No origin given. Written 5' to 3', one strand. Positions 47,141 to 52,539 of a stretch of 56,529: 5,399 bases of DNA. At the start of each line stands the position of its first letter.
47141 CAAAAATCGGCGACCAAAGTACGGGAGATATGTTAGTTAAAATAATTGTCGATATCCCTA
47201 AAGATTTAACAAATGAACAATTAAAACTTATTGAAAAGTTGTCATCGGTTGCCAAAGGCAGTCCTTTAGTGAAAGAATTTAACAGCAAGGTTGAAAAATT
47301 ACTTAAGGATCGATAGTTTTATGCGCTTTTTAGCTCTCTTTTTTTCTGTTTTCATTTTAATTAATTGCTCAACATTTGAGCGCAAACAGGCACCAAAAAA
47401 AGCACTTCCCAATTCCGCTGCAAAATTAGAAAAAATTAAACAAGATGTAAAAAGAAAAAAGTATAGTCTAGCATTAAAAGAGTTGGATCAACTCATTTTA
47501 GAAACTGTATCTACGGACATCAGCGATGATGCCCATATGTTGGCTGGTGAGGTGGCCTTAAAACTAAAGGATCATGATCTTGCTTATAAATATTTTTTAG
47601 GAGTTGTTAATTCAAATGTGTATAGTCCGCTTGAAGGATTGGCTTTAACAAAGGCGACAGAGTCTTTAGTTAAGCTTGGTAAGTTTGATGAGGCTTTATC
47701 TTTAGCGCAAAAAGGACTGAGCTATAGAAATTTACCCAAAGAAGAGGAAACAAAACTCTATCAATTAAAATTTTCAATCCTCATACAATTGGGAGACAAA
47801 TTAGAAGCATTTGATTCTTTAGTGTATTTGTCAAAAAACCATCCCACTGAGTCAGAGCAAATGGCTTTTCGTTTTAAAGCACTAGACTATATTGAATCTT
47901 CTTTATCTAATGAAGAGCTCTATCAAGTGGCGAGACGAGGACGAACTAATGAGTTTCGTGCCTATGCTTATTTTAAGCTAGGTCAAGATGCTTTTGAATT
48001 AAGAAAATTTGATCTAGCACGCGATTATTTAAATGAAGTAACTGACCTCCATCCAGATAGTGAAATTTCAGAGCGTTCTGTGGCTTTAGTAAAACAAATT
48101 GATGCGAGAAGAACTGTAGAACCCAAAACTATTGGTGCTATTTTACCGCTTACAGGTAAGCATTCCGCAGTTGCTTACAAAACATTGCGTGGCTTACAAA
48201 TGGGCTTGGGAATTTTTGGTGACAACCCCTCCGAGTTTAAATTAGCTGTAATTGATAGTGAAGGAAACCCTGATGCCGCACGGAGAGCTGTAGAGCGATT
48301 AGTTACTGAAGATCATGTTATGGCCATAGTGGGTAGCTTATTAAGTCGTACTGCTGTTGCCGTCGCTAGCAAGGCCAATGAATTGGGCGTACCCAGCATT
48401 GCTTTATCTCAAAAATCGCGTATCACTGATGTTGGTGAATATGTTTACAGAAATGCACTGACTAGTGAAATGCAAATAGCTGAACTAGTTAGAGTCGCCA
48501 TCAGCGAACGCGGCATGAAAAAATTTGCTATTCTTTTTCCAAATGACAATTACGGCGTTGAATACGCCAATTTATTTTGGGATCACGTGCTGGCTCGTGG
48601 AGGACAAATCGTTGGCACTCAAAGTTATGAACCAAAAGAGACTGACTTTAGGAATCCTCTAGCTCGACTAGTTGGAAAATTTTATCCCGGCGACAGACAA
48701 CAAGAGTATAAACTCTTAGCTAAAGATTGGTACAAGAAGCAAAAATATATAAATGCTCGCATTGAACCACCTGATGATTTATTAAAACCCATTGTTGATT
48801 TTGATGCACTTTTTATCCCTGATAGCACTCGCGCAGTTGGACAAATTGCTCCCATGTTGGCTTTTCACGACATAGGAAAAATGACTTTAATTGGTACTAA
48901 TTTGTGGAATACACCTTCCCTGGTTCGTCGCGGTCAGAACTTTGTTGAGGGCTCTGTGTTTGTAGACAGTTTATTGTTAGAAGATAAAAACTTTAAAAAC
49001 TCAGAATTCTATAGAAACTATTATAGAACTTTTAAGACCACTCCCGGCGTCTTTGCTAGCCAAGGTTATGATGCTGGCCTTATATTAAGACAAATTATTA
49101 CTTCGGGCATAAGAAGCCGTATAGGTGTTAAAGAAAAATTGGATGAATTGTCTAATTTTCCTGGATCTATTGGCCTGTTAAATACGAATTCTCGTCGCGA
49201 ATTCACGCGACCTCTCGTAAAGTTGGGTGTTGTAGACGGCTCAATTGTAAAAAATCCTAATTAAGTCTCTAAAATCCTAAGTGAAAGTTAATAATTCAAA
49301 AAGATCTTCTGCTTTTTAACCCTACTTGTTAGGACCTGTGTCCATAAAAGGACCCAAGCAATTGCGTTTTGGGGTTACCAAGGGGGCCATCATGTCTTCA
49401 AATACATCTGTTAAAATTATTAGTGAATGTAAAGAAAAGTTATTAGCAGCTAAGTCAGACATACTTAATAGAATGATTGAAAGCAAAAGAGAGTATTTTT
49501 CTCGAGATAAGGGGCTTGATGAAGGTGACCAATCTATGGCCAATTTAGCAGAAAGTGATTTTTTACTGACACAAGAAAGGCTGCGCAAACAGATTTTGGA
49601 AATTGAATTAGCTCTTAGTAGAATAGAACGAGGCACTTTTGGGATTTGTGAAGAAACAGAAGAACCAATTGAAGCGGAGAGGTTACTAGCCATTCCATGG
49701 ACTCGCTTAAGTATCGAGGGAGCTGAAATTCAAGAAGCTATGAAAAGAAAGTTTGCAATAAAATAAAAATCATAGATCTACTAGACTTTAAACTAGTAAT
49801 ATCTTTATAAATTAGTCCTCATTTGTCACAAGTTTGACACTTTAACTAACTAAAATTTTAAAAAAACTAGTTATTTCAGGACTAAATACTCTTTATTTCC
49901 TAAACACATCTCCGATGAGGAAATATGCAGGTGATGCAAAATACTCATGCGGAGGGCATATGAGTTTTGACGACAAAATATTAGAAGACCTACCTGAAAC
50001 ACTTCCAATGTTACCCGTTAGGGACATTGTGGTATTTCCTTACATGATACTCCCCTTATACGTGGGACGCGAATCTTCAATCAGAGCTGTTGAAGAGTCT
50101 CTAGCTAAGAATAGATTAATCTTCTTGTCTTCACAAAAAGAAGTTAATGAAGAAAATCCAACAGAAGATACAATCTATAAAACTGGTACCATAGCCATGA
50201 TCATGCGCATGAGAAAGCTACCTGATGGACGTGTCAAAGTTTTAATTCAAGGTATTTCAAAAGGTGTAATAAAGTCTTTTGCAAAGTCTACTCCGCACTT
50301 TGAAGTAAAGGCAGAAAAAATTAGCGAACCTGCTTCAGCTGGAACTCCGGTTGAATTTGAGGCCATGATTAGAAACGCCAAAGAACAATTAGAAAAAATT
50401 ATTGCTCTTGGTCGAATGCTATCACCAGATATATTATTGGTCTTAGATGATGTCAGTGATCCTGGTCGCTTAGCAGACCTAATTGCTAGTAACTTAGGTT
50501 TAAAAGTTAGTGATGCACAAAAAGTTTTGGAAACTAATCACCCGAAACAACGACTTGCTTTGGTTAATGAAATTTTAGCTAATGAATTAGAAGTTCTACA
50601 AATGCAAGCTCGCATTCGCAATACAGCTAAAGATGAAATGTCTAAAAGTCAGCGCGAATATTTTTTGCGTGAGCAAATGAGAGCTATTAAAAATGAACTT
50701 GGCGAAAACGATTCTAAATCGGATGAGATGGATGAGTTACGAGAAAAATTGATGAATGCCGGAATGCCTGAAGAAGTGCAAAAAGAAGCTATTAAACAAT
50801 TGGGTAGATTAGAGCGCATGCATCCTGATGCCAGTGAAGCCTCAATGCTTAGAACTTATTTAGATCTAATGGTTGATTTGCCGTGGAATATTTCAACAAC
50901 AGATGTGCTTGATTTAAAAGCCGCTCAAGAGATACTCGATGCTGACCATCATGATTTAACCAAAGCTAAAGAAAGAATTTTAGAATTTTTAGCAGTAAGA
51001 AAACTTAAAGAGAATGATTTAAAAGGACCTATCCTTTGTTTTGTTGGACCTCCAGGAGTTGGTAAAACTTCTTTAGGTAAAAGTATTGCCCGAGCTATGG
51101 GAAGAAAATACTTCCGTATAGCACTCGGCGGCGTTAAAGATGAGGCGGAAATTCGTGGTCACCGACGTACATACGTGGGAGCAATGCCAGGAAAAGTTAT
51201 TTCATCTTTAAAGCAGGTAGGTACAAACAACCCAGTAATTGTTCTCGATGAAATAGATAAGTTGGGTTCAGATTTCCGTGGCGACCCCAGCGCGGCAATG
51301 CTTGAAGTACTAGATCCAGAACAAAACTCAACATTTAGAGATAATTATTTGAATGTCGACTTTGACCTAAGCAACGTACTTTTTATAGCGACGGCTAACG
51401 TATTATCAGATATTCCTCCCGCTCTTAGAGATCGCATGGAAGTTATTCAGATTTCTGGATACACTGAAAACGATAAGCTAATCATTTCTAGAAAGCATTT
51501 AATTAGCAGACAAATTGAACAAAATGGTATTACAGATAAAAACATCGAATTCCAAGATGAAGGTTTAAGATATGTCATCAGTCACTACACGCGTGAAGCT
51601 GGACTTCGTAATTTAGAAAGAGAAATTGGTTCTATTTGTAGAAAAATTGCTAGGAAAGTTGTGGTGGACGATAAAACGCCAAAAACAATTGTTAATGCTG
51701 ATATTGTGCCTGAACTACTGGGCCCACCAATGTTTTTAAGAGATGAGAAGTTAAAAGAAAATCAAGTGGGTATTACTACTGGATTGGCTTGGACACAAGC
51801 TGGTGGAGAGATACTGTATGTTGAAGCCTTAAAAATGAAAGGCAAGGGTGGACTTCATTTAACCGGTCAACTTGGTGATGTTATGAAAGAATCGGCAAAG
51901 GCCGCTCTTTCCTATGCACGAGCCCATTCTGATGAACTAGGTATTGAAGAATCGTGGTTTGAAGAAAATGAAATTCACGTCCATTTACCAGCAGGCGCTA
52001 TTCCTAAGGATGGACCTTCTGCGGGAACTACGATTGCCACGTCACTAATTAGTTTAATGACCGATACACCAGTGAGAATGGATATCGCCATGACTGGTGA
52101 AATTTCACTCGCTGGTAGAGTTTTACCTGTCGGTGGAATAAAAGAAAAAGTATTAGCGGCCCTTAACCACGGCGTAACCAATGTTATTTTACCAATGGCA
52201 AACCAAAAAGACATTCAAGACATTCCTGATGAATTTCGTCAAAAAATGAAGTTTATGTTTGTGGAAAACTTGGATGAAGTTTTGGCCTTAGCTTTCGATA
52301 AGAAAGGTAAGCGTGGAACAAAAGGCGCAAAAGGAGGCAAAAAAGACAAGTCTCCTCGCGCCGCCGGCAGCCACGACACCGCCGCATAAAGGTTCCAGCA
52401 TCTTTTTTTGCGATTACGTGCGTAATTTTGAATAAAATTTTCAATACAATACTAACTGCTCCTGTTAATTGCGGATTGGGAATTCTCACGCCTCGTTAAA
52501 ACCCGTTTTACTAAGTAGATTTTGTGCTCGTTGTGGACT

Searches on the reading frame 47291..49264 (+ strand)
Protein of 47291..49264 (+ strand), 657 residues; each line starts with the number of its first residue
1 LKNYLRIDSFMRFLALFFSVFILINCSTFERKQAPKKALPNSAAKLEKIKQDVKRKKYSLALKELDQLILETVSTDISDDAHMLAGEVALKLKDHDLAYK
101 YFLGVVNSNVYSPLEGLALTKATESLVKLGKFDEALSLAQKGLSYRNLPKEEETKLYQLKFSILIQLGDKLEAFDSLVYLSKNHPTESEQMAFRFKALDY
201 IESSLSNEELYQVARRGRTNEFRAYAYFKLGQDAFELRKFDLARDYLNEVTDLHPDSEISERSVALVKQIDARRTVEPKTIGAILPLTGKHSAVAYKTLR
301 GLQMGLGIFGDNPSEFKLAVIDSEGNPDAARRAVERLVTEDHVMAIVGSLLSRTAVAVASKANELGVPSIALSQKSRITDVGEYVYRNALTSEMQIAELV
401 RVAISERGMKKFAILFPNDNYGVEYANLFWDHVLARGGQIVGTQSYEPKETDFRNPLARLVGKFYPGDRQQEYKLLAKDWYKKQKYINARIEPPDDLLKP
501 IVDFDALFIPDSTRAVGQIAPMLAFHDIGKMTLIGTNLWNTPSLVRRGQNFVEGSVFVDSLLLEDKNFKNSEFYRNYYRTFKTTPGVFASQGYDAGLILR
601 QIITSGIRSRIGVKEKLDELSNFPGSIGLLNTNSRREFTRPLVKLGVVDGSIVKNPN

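Call 51: search_protein_families(library=pfam, proteins=[window:47291-49264:+], max_evalue=0.00001)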
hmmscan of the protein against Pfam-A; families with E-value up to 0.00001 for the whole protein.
window:47291-49264:+ (657 aa): 8 families
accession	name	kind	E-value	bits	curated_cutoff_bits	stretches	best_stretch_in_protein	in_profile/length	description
PF13458.12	Peripla_BP_6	-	3.1e-28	99.9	31.7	1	280-460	3-186/343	Periplasmic binding protein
PF01094.35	ANF_receptor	-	1e-09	38.3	25.4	1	314-453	23-162/353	Receptor family ligand binding region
PF13432.12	TPR_16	-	2.3e-08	34.8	32.7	0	228-256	1-29/65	Tetratricopeptide repeat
PF13174.12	TPR_6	-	9.6e-08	32.6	26.3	0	225-257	1-33/33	Tetratricopeptide repeat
PF04348.19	LppC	-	6.5e-07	28.7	28.8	1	143-434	87-371/563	LppC putative lipoprotein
PF13424.12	TPR_12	-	1.8e-06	28.5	30.1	0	209-253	28-74/77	Tetratricopeptide repeat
PF07719.23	TPR_2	-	2.2e-06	27.8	27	0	224-256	1-33/34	Tetratricopeptide repeat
PF00515.34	TPR_1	-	4.6e-06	26.7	27.8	0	224-256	1-33/34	Tetratricopeptide repeat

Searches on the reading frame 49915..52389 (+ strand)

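Call 51: search_protein_families(library=pfam, proteins=[window:49915-52389:+], max_evalue=0.00001)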
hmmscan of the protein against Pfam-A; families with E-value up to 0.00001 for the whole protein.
window:49915-52389:+ (824 aa): 7 families
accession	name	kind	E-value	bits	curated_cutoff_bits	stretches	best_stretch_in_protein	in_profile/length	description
PF05362.19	Lon_C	-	1.8e-87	292.7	21.1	1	593-794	2-203/205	Lon protease (S16) C-terminal proteolytic domain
PF02190.22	LON_substr_bdg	-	1.9e-51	175.3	28.7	1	29-222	1-199/200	ATP-dependent protease La (LON) substrate-binding domain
PF00004.35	AAA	-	2.5e-26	93.1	21.2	1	374-512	1-127/131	ATPase family associated with various cellular activities (AAA)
PF22667.2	Lon_lid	-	2.9e-22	78.5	27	1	535-587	1-53/57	Lon protease AAA+ ATPase lid domain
PF07728.20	AAA_5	-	4.7e-11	43.3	22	1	374-508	2-139/139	AAA domain (dynein-related subfamily)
PF13541.12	ChlI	-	2.2e-09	37.7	27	1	640-763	5-121/121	Subunit ChlI of Mg-chelatase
PF07724.20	AAA_2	-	3.1e-06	27.8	27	0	375-503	7-132/166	AAA domain (Cdc48 subfamily)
